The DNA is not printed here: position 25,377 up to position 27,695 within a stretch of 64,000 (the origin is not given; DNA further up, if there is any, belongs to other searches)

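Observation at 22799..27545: Co-oriented HerA/FtsK-like ATPase plus quadruple-HNH/wHTH protein next to tRNA-Asn: candidate undescribed nuclease-ATPase module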

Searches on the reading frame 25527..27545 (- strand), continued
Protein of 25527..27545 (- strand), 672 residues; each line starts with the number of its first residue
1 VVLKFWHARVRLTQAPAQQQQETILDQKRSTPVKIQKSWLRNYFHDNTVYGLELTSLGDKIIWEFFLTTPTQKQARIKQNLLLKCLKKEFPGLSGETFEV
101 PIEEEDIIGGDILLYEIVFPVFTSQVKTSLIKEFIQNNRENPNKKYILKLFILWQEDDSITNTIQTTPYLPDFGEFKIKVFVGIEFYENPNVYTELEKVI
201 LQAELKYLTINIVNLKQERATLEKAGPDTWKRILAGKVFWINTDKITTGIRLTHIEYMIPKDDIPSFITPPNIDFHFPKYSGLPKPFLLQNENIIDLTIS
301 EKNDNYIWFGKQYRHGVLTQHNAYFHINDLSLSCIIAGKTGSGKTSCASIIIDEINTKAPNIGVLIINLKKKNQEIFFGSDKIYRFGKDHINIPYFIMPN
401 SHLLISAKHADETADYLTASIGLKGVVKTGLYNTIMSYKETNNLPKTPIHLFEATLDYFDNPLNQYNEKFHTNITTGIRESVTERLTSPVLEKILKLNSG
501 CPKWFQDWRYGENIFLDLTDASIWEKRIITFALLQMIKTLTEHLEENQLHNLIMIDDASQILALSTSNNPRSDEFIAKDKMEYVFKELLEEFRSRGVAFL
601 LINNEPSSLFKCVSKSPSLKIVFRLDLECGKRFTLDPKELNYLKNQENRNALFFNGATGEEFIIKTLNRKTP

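Call 43: fold_search(model_id=the predicted structure, library=pdb)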
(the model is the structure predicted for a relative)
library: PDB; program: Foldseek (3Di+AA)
matches with E <= 10: 1526; with E <= 0.001: 111
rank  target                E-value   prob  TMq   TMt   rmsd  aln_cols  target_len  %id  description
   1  7es4                  6.0e-11  1.00  0.38  0.63   5.7       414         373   14  the crystral structure of DndH-C-domain (released 2022-05-11)
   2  4d2i_A                2.8e-10  1.00  0.35  0.47  11.4       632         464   11  Crystal structure of the HerA hexameric DNA translocase from Sulfolobus solfataricus bound to AMP-PNP (released 2014-12-03)
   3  4d2i_B                4.5e-10  1.00  0.34  0.47   6.5       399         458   14  Crystal structure of the HerA hexameric DNA translocase from Sulfolobus solfataricus bound to AMP-PNP (released 2014-12-03)
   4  4ag6_A                6.6e-10  1.00  0.36  0.60   5.8       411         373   14  Structure of VirB4 of Thermoanaerobacter pseudethanolicus (released 2012-07-04)
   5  4ag6_B                9.2e-10  1.00  0.37  0.61   5.8       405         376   16  Structure of VirB4 of Thermoanaerobacter pseudethanolicus (released 2012-07-04)
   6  4ag5_A                3.2e-09  1.00  0.37  0.62   5.8       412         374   15  Structure of VirB4 of Thermoanaerobacter pseudethanolicus (released 2012-07-04)
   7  4ag5_B                4.7e-09  1.00  0.38  0.63   5.8       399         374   14  Structure of VirB4 of Thermoanaerobacter pseudethanolicus (released 2012-07-04)
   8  8rtd_O                7.3e-09  1.00  0.37  0.32  21.8       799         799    9  Stalk-Arches-IMC structure from the fully-assembled R388 type IV secretion system determined by cryo-EM. (released 2024-06-19)
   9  9x1l_A                8.6e-09  1.00  0.28  0.32  15.1       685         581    9  The cryo-EM structure of HerA-NurA complex with AMPPNP from Thermococcus kodakarensis (released 2026-02-04)
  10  8rtd_P                9.6e-09  1.00  0.35  0.31  22.2       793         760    9  Stalk-Arches-IMC structure from the fully-assembled R388 type IV secretion system determined by cryo-EM. (released 2024-06-19)
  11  9x1m_A                1.4e-08  1.00  0.36  0.40  13.0       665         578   11  The cryo-EM structure of HerA-NurA complex with AMPPNP and dsDNA from Thermococcus kodakarensis (released 2026-02-04)
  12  8rtd_g                1.7e-08  1.00  0.36  0.32  22.1       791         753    9  Stalk-Arches-IMC structure from the fully-assembled R388 type IV secretion system determined by cryo-EM. (released 2024-06-19)
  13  8yhx_A                1.7e-08  1.00  0.36  0.43   9.9       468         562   14  Cryo-EM structure of the trimeric HerA (released 2024-11-06)
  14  8rtd_T                2.3e-08  1.00  0.35  0.30  22.4       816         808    9  Stalk-Arches-IMC structure from the fully-assembled R388 type IV secretion system determined by cryo-EM. (released 2024-06-19)
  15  8wld_A                2.9e-08  1.00  0.35  0.46   6.5       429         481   16  Cryo-EM structure of SIR2/HerA antiphage complex (released 2024-09-11)
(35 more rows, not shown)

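Call 47: search_protein_representatives(alignment_id=A1)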
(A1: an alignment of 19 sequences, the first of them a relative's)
Query: 19 sequences, 672 profile positions. Proteins with E-value up to 0.001 (for the whole library): 1113; up to 1e-10: 171; up to 1e-30: 88. The best 150 are listed.
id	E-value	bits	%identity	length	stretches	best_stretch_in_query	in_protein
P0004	0.0e+00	1162.2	-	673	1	2-670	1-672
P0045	1.3e-201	688.1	-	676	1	4-670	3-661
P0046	6.9e-189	646.1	-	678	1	6-670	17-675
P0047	3.7e-180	617.2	-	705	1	35-670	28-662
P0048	1.4e-170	585.6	-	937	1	3-669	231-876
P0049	2.5e-169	581.4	-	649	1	33-667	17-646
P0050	2.3e-160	551.9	-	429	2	265-438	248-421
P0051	6.2e-160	550.4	-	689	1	34-668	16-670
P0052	9.6e-152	523.4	-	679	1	4-671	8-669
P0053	3.3e-150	518.3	-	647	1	5-667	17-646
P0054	1.5e-145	502.9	-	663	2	257-668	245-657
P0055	6.0e-144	497.6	-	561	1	110-667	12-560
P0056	7.3e-143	494.0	-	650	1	3-667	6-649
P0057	4.9e-141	488.0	-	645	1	32-669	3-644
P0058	4.2e-137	475.0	-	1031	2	266-670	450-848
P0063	7.7e-123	427.8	-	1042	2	267-670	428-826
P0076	7.1e-93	328.8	-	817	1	5-664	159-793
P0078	1.0e-91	325.0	-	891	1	9-666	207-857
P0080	2.0e-86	307.5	-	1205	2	297-668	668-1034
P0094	3.7e-61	224.0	-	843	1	3-670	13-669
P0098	3.1e-59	217.6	-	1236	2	254-666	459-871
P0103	2.4e-54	201.5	-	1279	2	275-669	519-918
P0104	1.1e-52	196.0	-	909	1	4-665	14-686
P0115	4.8e-45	170.8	-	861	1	6-662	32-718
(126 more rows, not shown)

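Call 50: search_protein_families(library=ncbifam, proteins=[window:25527-27545:-], max_evalue=10)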
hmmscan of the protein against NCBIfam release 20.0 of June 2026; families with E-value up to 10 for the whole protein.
window:25527-27545:- (672 aa): 13 families
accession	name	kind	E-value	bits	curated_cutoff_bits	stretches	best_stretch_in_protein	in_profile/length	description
NF053655.1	CedD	equivalog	5.8e-06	25.3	600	2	319-363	209-253/527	DNA-translocating ATPase CedD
NF010407.0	PRK13833.1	subfamily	0.00023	20.7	499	1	298-368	109-181/323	conjugal transfer protein TrbB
TIGR02928.1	TIGR02928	subfamily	0.0027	16.6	181.3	1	332-368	41-81/366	orc1/cdc6 family replication initiation protein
TIGR02782.1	TrbB_P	equivalog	0.0067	15.8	304.55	1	333-368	138-173/303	P-type conjugative transfer ATPase TrbB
NF033849.1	ser_rich_anae_1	subfamily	0.018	12.4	650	1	291-356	718-784/1163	serine-rich protein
TIGR01420.1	pilT_fam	subfamily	0.024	13.9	319.1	1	335-361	126-152/343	PilT/PilU family type 4a pilus ATPase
NF011525.0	PRK14964.1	equivalog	0.038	12.8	554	1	321-352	26-56/493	DNA polymerase III subunits gamma and tau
NF042943.1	HerA_antiphage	equivalog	0.038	12.5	800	1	289-399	117-229/566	anti-phage-associated helicase HerA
TIGR03743.1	SXT_TraD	subfamily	0.077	11.4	366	1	310-353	153-197/636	conjugative transfer system coupling protein TraD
TIGR00176.1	mobB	equivalog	0.078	13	76.2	0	336-367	4-33/155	molybdopterin-guanine dinucleotide biosynthesis protein B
NF041214.1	plasmid_TraB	equivalog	0.083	11.4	800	1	334-383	251-299/639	plasmid transfer protein TraB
NF010469.0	PRK13894.1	subfamily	0.12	11.7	508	1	333-368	151-186/320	conjugal transfer ATPase TrbB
NF001624.0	PRK00411.1-2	subfamily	0.21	10.4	354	1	332-375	53-96/374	ORC1-type DNA replication protein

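Call 51: find_related_loci(query=A1, collection=genome_contigs, flank=10000)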
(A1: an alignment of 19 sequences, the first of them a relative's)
Query A1 (672 aa) in genome_contigs; peptide patterns used: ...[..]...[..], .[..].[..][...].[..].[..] (x = any residue, [..] = any of these).
84 stretches matched a pattern; 7 encode a relative of the query (tblastn E <= 1e-3); 6 distinct loci.
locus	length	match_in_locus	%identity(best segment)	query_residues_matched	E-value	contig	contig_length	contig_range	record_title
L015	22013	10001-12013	54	1-670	0e+0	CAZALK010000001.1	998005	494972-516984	MAG TPA_asm: uncultured archaeon isolate binchicken_co136_26 genome assembly, contig: NODE_1_length_998005_cov_231.86491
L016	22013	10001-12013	54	1-670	0e+0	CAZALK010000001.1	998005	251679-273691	MAG TPA_asm: uncultured archaeon isolate binchicken_co136_26 genome assembly, contig: NODE_1_length_998005_cov_231.86491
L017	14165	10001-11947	50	4-670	0e+0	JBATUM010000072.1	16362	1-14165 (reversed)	MAG: Promethearchaeia archaeon isolate MFD12951_ilm_asm_bin5 k127_99506, whole genome shotgun sequence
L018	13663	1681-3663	52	6-668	0e+0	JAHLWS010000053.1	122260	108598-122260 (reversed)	MAG: Promethearchaeota archaeon isolate 33X4 k141_5253, whole genome shotgun sequence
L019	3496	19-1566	52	129-668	0e+0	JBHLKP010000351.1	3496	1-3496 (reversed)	MAG: Candidatus Hodarchaeota archaeon isolate DZ1M.117 DZ1M.117@169801, whole genome shotgun sequence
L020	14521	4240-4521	55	4-97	7e-29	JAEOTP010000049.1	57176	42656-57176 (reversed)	MAG: Promethearchaeota archaeon isolate YT2_053 k127_19516315, whole genome shotgun sequence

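Call 52: find_related_loci(query=A1, collection=viral_contigs, flank=10000)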
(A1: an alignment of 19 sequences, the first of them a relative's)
Query A1 (672 aa) in viral_contigs; peptide patterns used: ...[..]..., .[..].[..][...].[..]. (x = any residue, [..] = any of these).
73 stretches matched a pattern, but none encodes a relative of the query by tblastn (E <= 1e-3).

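Call 55: search_protein_families(library=padloc, proteins=[L006:3254-4060:+, L006:4041-4343:+, L006:4646-5155:+, L006:5292-6479:-, L002:7240-8004:+, L002:6235-7155:+, L015:12767-15649:+, L017:6932-9895:+, L016:12162-13283:+, L019:1868-3451:+], max_evalue=0.1)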
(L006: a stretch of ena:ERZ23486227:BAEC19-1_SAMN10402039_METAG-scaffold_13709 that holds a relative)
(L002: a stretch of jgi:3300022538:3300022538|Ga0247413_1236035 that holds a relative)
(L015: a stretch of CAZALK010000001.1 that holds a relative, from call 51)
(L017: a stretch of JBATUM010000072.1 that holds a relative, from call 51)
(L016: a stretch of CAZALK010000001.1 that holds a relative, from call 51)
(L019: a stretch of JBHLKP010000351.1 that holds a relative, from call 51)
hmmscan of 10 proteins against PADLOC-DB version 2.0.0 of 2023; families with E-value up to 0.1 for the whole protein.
L006:3254-4060:+ (268 aa): 2 families
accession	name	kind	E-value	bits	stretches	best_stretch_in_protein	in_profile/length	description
PDLC02567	DrmA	-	0.00031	15.9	1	122-207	139-227/1750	DrmA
PDLC01935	CARF7--CARF_RelE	-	0.0061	13.9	1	57-155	181-280/369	-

L006:4041-4343:+ (100 aa): 3 families
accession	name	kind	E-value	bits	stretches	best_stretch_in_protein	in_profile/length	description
PDLC04139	mad7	-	0.00048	17.2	1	6-85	50-119/504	mads_7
PDLC04679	PDC-M49A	-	0.0038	14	1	16-92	165-238/541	-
PDLC04460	PDC-M15B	-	0.0057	14.3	1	27-78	120-170/211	-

L006:4646-5155:+ (169 aa): 0 families

L006:5292-6479:- (395 aa): 3 families
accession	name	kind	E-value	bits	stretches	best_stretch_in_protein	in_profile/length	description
PDLC01295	Cmr4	-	0.00034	18.9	1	30-141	136-235/256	"CAS-III-B,CAS-III-C; effector_G7"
PDLC00981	Cmr4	-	0.0011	17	1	43-144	162-263/283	CRISPR type III-B/RAMP module RAMP protein Cmr4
PDLC01441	Cmr4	-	0.0059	14.4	1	28-135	128-222/245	"CAS-III-B,CAS-III-C; effector_G7"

L002:7240-8004:+ (254 aa): 0 families

L002:6235-7155:+ (306 aa): 0 families

L015:12767-15649:+ (960 aa): 0 families

L017:6932-9895:+ (987 aa): 7 families
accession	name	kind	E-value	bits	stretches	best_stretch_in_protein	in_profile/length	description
PDLC01169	TPR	-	2e-59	199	7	532-649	109-225/252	TPR repeats containing protein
PDLC01171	TPR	-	3.6e-21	73.7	5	653-803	142-284/504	TPR repeats containing protein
PDLC02419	Aga_SIR2-PNTD1-PNTD2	-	2.1e-06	24.8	1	90-231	102-222/558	Class I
PDLC05061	PDC-S65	-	1.3e-05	22.7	1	92-176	123-201/592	-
PDLC02401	Aga_SIR2-PNTD1-PNTD2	-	0.00014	18.8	1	91-223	76-188/524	Class I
PDLC05060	PDC-S65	-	0.00029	17.8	1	89-164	28-98/503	-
PDLC04087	SIR2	-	0.0017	15.3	1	108-173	134-202/343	-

L016:12162-13283:+ (373 aa): 0 families

L019:1868-3451:+ (527 aa): 0 families

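Call 56: search_protein_families(library=pfam, proteins=[L017:6932-9895:+, L016:12162-13283:+, L016:13852-15510:+, L019:1868-3451:+, L006:5292-6479:-, L015:14300-15649:+], max_evalue=0.1)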
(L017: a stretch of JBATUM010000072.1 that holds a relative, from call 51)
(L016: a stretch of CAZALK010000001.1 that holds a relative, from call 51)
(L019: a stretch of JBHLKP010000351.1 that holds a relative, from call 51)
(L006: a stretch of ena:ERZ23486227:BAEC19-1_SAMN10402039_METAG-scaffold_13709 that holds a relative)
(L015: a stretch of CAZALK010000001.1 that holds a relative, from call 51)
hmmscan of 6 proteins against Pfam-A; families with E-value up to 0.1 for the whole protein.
L017:6932-9895:+ (987 aa): 40 families (the best 25 are shown)
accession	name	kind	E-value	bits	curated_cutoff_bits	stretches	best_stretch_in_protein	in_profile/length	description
PF13424.12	TPR_12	-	4.8e-125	408.4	30.1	9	652-723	3-76/77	Tetratricopeptide repeat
PF13374.12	TPR_10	-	4.2e-92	300.3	27.5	13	812-844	2-34/42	Tetratricopeptide repeat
PF00515.34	TPR_1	-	1.8e-88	287.5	27.8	14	814-841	3-30/34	Tetratricopeptide repeat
PF07719.23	TPR_2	-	7.1e-84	269.5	27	14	814-842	3-31/34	Tetratricopeptide repeat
PF13176.12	TPR_7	-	4.9e-58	188.7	27.9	7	694-727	1-34/36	Tetratricopeptide repeat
PF13414.12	TPR_11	-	4.3e-54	180.4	26.8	12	619-662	1-38/42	TPR repeat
PF13181.12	TPR_8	-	7.9e-47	153.9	25.7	8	815-842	4-31/34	Tetratricopeptide repeat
PF14938.12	SNAP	-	7.6e-42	144.1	25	5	619-758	42-181/282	Soluble NSF attachment protein, SNAP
PF17874.7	TPR_MalT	-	5.8e-35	121.6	45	6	647-765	35-155/336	MalT-like TPR region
PF13432.12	TPR_16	-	6.1e-34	116.5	32.7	5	698-763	3-62/65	Tetratricopeptide repeat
PF13428.12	TPR_14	-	3.3e-27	92.6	23.5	0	419-442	8-31/44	Tetratricopeptide repeat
PF13174.12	TPR_6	-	8.1e-16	58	26.3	0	934-962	2-30/33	Tetratricopeptide repeat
PF10516.15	SHNi-TPR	-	2.1e-15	56.4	21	0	465-487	14-36/38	SHNi-TPR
PF04212.24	MIT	-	3.2e-15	56.4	30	0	451-480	3-32/66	MIT (microtubule interacting and transport) domain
PF09986.15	DUF2225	-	3.8e-15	56.6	21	2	509-564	94-150/214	Uncharacterized protein conserved in bacteria (DUF2225)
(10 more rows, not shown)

L016:12162-13283:+ (373 aa): 0 families

L016:13852-15510:+ (552 aa): 5 families
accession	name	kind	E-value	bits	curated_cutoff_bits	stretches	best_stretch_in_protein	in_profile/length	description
PF12799.13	LRR_4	-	1.2e-14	54.4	27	2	345-386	2-44/44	Leucine Rich repeats (2 copies)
PF13855.12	LRR_8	-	6.5e-08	32.7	27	1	363-400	22-61/61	Leucine rich repeat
PF23598.1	LRR_14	-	5.6e-06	25.8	40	1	335-432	38-137/353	Leucine-rich repeat region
PF14580.12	LRR_9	-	0.00062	19.8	30.5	1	334-412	9-86/175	Leucine-rich repeat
PF23952.1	LRR_EndoS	-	0.00083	20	27.9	0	393-420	28-55/116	Endo-beta-N-acetylglucosaminidase EndoS LRR domain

L019:1868-3451:+ (527 aa): 0 families

L006:5292-6479:- (395 aa): 0 families

L015:14300-15649:+ (449 aa): 0 families

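Call 60: search_protein_families(library=pfam, proteins=[P0048, P0058, P0063, P0080, P0098, P0103, P0076, P0078, P0094], max_evalue=0.01)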
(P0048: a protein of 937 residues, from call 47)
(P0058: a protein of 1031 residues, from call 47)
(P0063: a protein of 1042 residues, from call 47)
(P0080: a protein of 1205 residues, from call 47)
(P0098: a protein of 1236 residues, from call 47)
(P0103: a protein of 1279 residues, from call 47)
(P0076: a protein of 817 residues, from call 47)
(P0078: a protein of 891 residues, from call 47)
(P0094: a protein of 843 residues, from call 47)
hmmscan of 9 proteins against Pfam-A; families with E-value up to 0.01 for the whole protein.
P0048 (937 aa): 6 families
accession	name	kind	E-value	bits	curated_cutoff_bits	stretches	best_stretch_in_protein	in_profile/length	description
PF13401.12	AAA_22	-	4.8e-06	27.4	27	0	542-579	5-40/130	AAA domain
PF00004.35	AAA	-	0.00056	20.8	21.2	0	741-811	44-110/131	ATPase family associated with various cellular activities (AAA)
PF01935.23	DUF87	-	0.00085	19.9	23.2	0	530-578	10-58/220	Helicase HerA, central domain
PF04851.21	ResIII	-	0.0015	18.9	22.5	0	544-577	25-58/164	Type III restriction enzyme, res subunit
PF13173.12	AAA_14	-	0.0028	18.1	27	0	545-588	5-45/129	AAA domain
PF09848.15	SLFN-g3_helicase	-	0.0042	16.9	24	0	739-790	62-110/354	Schlafen group 3, DNA/RNA helicase domain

P0058 (1031 aa): 2 families
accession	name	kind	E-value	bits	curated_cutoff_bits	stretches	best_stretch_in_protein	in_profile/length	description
PF13401.12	AAA_22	-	0.0001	23.1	27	0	517-541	8-32/130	AAA domain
PF13191.12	AAA_16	-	0.0054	17.7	32.6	0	515-541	25-51/167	AAA ATPase domain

P0063 (1042 aa): 2 families
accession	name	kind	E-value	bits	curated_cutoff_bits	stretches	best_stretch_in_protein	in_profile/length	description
PF13401.12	AAA_22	-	0.002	18.9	27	0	492-533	6-45/130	AAA domain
PF04851.21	ResIII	-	0.0046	17.3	22.5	0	629-743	65-150/164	Type III restriction enzyme, res subunit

P0080 (1205 aa): 4 families
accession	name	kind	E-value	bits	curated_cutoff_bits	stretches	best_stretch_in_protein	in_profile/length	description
PF13401.12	AAA_22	-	8.6e-06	26.5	27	1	702-762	6-64/130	AAA domain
PF01935.23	DUF87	-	0.0006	20.4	23.2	1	692-732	13-53/220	Helicase HerA, central domain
PF00005.33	ABC_tran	-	0.0062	17.6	25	0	702-755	12-64/137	ABC transporter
PF04851.21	ResIII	-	0.0081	16.5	22.5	0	887-927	96-138/164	Type III restriction enzyme, res subunit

P0098 (1236 aa): 2 families
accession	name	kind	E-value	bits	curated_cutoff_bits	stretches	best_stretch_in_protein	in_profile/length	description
PF01935.23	DUF87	-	1.1e-07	32.7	23.2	1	533-571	20-58/220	Helicase HerA, central domain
PF10412.15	TrwB_AAD_bind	-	0.0087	15.4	20.5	0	537-565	16-44/387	Type IV secretion-system coupling protein DNA-binding domain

P0103 (1279 aa): 1 family
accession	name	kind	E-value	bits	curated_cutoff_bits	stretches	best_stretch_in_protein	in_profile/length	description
PF00004.35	AAA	-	0.0003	21.7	21.2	0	799-867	59-114/131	ATPase family associated with various cellular activities (AAA)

P0076 (817 aa): 2 families
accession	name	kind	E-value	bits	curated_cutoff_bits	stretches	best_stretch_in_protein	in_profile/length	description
PF01935.23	DUF87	-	0.00038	21.1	23.2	1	455-666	12-219/220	Helicase HerA, central domain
PF00004.35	AAA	-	0.0039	18.1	21.2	0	468-489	1-22/131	ATPase family associated with various cellular activities (AAA)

P0078 (891 aa): 4 families
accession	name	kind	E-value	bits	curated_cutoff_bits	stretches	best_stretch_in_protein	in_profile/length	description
PF01935.23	DUF87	-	0.00017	22.2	23.2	1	521-723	20-219/220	Helicase HerA, central domain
PF00270.35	DEAD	-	0.0009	19.4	26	0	727-759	108-135/167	DEAD/DEAH box helicase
PF13401.12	AAA_22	-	0.0034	18.2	27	0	524-549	6-31/130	AAA domain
PF09848.15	SLFN-g3_helicase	-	0.0065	16.2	24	0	525-547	3-25/354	Schlafen group 3, DNA/RNA helicase domain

P0094 (843 aa): 4 families
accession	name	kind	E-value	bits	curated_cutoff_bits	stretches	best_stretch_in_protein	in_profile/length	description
PF01935.23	DUF87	-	7.4e-05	23.4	23.2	1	323-363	19-58/220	Helicase HerA, central domain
PF04851.21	ResIII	-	0.00023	21.5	22.5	1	329-363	25-59/164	Type III restriction enzyme, res subunit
PF00004.35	AAA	-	0.0014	19.5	21.2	0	554-606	58-111/131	ATPase family associated with various cellular activities (AAA)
PF09848.15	SLFN-g3_helicase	-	0.0038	17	24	0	332-377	6-51/354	Schlafen group 3, DNA/RNA helicase domain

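Call 68: search_dna_similar(query=window:25527-27545:-, collection=phages, mode=protein, max_evalue=0.001, max_rows=10)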
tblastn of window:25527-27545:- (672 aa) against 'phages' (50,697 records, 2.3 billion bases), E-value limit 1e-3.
No match.

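Call 69: search_dna_similar(query=window:25527-27545:-, collection=plasmids, mode=protein, max_evalue=0.001, max_rows=10)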
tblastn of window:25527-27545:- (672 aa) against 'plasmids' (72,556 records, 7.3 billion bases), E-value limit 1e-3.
No match.

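Call 75: search_solved_structures(query=L002:6235-7155:+, max_evalue=1)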
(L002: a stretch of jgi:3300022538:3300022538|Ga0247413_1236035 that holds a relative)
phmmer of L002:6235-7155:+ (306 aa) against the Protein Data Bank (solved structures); distinct sequences matched with E-value up to 1: 1.
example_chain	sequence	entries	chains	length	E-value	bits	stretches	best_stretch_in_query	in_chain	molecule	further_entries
9jap_A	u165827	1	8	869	0.16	14.3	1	172-257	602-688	SIR2-like domain-containing protein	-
